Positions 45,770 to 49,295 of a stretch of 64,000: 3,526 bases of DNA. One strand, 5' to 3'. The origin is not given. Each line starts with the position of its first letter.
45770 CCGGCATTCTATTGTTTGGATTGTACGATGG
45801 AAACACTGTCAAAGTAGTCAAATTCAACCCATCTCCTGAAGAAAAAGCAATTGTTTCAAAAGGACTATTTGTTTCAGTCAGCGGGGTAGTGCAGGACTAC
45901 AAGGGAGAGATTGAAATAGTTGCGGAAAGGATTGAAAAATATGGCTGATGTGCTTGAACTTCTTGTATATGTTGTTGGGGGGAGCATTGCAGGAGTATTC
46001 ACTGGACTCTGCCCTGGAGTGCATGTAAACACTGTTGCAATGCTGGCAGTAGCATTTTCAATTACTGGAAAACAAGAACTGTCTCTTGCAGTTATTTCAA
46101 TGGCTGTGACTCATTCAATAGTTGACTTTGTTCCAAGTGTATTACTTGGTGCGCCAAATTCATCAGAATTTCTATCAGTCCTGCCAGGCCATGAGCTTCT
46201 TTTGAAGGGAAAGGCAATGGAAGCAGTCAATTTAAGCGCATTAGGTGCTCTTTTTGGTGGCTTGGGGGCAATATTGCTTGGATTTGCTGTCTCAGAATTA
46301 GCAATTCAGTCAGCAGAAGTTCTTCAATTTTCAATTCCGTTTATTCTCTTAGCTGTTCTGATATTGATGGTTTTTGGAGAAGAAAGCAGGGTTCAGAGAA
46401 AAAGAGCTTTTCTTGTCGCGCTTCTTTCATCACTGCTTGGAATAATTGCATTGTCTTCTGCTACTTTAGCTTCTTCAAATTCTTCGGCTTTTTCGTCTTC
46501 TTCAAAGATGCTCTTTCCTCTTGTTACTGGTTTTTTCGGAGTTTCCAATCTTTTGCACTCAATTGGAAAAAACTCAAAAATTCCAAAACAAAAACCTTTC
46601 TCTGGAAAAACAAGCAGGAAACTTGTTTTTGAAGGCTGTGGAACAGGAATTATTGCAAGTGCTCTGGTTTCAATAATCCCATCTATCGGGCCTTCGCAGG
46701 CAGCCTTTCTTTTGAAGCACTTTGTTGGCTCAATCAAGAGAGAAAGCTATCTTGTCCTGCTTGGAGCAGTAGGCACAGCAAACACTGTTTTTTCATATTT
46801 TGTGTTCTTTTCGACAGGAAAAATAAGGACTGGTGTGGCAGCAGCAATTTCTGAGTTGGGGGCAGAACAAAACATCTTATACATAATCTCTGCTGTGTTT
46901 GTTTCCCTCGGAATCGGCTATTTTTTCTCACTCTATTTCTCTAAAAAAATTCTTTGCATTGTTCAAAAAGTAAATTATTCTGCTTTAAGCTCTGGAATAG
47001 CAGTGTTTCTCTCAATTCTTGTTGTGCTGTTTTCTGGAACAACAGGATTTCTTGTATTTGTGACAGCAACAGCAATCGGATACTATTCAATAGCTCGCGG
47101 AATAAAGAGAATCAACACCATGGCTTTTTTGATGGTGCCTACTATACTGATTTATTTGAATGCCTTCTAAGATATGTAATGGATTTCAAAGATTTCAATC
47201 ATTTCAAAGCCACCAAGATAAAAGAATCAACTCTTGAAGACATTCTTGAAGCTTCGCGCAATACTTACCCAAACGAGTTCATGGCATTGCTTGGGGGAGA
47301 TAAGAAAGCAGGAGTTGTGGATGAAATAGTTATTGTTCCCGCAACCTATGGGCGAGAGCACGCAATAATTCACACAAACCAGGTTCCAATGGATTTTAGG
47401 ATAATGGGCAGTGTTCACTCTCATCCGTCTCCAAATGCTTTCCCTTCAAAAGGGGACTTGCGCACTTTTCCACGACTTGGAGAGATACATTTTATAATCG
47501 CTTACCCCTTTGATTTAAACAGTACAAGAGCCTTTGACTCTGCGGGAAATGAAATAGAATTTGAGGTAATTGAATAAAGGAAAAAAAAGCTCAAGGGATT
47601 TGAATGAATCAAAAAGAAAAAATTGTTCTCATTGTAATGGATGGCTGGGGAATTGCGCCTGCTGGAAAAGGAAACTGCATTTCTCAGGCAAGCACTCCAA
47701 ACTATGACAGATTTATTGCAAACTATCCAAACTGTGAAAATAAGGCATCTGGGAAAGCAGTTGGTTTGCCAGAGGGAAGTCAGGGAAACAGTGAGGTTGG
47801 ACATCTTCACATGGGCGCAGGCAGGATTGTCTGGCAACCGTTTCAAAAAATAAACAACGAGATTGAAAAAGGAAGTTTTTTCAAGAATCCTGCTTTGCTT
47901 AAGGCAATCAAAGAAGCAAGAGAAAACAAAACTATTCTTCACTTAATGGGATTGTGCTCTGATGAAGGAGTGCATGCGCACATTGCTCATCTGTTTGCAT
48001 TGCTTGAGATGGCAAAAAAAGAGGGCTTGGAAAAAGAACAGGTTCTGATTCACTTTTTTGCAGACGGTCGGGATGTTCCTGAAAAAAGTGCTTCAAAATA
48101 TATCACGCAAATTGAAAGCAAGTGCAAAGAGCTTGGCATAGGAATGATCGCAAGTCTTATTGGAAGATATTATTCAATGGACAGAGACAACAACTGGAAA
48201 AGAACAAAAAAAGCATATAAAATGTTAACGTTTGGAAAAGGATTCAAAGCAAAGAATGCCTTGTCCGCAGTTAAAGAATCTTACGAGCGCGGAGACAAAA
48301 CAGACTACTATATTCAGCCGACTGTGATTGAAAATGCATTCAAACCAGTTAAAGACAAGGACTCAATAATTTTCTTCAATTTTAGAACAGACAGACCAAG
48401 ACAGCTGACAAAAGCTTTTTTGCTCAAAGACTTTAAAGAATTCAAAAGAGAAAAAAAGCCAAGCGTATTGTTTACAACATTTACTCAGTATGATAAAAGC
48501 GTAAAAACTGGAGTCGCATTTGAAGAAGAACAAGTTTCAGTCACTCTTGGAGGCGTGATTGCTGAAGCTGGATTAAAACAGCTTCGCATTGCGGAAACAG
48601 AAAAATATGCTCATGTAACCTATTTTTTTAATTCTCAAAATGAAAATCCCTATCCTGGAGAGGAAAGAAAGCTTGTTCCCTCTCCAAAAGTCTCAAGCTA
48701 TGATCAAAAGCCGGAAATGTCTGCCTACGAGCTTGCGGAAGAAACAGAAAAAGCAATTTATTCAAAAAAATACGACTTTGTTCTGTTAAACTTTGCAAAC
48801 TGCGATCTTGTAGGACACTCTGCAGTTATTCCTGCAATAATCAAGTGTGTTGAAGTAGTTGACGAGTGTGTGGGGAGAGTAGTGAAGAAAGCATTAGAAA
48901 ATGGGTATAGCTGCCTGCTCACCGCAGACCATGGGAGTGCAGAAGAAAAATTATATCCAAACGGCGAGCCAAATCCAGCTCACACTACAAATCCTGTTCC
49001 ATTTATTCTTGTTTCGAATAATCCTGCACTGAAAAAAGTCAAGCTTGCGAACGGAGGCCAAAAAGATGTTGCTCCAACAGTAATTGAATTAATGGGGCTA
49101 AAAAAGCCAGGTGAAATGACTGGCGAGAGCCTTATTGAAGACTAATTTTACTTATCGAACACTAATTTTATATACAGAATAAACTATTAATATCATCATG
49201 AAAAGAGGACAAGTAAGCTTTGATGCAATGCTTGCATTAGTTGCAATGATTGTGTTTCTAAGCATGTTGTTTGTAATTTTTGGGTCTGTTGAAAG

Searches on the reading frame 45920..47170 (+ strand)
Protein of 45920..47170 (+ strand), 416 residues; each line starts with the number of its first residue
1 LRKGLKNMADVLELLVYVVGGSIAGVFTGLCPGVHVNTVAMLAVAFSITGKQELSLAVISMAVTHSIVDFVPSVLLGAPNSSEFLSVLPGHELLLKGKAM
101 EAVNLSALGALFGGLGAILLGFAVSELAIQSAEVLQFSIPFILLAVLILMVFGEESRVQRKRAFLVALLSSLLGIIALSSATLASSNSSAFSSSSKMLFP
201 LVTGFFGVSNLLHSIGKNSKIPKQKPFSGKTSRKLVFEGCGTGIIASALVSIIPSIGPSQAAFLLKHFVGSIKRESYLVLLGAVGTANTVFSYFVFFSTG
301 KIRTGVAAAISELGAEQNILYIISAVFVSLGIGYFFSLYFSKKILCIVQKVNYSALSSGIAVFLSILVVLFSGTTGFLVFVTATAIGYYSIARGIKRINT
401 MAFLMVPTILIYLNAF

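Call 5: search_protein_families(library=pfam, proteins=[window:45920-47170:+], max_evalue=0.01)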
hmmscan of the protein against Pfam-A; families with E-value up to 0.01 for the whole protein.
window:45920-47170:+ (416 aa): 1 family
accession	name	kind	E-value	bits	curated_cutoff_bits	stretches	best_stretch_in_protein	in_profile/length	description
PF01970.21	TctA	-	5.1e-41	141.1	28.9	1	15-400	1-421/423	Tripartite tricarboxylate transporter TctA family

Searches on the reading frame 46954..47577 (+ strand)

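Call 5: search_protein_families(library=pfam, proteins=[window:46954-47577:+], max_evalue=0.01)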
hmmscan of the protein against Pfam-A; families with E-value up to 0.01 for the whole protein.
window:46954-47577:+ (207 aa): 1 family
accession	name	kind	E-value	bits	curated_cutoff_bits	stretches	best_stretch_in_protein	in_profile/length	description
PF14464.11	Prok-JAB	-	9e-11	42.1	25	1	91-185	2-103/114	Prokaryotic homologs of the JAB domain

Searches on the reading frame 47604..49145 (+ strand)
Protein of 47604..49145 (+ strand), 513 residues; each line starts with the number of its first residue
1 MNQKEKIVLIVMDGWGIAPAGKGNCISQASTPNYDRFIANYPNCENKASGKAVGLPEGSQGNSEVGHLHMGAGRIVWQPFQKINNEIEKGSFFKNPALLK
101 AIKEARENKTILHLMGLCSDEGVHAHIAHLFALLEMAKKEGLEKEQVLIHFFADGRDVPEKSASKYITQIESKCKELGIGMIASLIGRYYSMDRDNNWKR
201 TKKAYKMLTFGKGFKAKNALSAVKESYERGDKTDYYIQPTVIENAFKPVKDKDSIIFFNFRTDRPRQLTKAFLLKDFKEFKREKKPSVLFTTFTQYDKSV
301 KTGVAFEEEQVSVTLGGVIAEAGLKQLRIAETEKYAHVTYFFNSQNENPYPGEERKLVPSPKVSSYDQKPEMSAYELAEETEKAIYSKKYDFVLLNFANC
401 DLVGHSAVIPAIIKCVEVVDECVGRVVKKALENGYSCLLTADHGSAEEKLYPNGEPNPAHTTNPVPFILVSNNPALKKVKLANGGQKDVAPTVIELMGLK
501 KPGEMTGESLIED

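Call 5: search_protein_families(library=pfam, proteins=[window:47604-49145:+], max_evalue=0.01)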
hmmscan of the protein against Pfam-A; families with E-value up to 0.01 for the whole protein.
window:47604-49145:+ (513 aa): 4 families
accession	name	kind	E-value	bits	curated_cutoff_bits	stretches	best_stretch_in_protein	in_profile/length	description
PF06415.18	iPGM_N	-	3.3e-80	269.1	27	1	83-298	1-217/217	BPG-independent PGAM N-terminus (iPGM_N)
PF01676.23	Metalloenzyme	-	1.8e-68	231.2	24.3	1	6-501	2-252/252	Metalloenzyme superfamily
PF01663.27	Phosphodiest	-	3.8e-06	27.2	23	1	378-448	150-224/342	Type I phosphodiesterase / nucleotide pyrophosphatase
PF00884.28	Sulfatase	-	6e-06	26.2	25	1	374-498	200-300/301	Sulfatase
